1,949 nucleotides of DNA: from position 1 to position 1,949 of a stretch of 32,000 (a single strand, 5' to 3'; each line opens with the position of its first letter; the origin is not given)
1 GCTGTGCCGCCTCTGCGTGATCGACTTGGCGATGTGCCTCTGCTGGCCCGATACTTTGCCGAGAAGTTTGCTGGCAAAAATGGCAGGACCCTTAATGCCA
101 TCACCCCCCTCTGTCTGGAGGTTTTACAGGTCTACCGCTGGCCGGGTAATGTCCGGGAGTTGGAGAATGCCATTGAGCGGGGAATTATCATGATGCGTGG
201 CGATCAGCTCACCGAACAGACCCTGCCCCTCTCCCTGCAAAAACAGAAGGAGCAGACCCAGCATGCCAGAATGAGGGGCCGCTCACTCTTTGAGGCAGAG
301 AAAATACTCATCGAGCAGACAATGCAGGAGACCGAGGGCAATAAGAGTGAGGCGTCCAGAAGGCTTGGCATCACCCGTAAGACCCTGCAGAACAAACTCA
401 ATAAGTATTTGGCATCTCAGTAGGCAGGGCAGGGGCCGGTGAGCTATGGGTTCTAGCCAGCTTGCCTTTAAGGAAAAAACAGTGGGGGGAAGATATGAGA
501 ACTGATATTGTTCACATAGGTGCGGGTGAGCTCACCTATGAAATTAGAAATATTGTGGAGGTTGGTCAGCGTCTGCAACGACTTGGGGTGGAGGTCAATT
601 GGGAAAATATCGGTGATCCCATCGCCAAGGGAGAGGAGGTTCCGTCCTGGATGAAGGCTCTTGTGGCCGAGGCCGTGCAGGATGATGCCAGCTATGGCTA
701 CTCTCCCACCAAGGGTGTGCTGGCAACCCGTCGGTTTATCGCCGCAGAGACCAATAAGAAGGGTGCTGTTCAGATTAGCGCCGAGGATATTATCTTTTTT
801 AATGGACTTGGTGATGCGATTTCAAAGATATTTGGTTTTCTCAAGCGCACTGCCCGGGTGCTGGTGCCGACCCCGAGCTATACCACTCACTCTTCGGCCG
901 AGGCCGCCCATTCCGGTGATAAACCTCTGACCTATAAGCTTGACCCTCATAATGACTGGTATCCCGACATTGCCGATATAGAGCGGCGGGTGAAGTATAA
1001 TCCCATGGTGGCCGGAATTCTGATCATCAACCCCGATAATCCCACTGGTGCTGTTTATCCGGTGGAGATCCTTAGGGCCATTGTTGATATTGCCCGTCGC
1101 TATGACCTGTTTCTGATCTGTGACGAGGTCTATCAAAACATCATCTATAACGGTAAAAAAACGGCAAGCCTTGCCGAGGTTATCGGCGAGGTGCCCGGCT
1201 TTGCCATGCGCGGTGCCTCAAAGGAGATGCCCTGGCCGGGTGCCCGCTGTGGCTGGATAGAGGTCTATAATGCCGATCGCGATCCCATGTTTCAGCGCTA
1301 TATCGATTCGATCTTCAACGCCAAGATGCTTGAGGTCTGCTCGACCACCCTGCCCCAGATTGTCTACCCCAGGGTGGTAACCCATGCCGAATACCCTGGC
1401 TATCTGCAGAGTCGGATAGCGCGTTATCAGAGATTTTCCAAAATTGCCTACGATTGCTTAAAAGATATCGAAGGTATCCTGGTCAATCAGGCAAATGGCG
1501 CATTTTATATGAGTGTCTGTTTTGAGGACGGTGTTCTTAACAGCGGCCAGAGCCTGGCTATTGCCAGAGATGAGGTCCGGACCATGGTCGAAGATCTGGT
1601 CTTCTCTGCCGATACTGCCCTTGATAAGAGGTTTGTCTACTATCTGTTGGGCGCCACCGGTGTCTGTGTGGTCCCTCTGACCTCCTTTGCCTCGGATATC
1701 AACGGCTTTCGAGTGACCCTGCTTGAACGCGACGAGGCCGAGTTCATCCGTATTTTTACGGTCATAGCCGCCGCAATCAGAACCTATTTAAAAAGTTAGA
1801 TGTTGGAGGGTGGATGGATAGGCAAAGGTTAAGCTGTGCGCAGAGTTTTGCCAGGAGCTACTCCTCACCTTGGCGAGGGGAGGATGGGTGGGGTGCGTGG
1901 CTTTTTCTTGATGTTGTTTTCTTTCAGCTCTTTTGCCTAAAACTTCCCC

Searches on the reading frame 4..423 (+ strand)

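Call 7: search_protein_families(library=pfam, max_evalue=0.001, proteins=[window:4-423:+])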
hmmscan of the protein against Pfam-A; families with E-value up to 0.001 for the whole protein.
window:4-423:+ (139 aa): 2 families
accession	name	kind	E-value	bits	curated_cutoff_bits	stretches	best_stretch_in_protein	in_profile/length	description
PF25601.1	AAA_lid_14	-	1.3e-25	89.5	27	1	5-88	1-84/87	AAA+ ATPase lid domain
PF02954.25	HTH_8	-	3.8e-15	55.8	22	1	97-135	4-42/42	Bacterial regulatory protein, Fis family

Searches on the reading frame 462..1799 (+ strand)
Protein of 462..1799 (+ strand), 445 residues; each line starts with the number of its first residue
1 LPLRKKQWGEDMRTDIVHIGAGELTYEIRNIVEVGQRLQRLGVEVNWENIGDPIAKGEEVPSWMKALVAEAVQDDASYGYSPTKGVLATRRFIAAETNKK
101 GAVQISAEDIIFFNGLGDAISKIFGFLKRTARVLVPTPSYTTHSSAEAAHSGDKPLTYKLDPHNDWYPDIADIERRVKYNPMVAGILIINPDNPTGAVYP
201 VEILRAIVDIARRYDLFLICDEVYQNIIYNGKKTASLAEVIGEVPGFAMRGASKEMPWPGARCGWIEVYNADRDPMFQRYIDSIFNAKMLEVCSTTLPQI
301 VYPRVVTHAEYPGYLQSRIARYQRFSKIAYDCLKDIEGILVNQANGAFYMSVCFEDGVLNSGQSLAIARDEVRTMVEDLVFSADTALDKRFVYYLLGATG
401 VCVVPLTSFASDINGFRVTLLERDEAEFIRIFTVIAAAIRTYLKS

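Call 7: search_protein_families(library=pfam, max_evalue=0.001, proteins=[window:462-1799:+])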
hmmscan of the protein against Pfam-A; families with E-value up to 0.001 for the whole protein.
window:462-1799:+ (445 aa): 3 families
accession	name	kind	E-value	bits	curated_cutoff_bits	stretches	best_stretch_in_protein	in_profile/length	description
PF00155.27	Aminotran_1_2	-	9e-36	124.2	19.7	1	58-423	14-351/361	Aminotransferase class I and II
PF12897.13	Asp_aminotransf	-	4.8e-05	22.8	27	1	127-225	120-217/421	Aspartate amino-transferase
PF01212.27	Beta_elim_lyase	-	0.00013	21.8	27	1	64-221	15-168/288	Beta-eliminating lyase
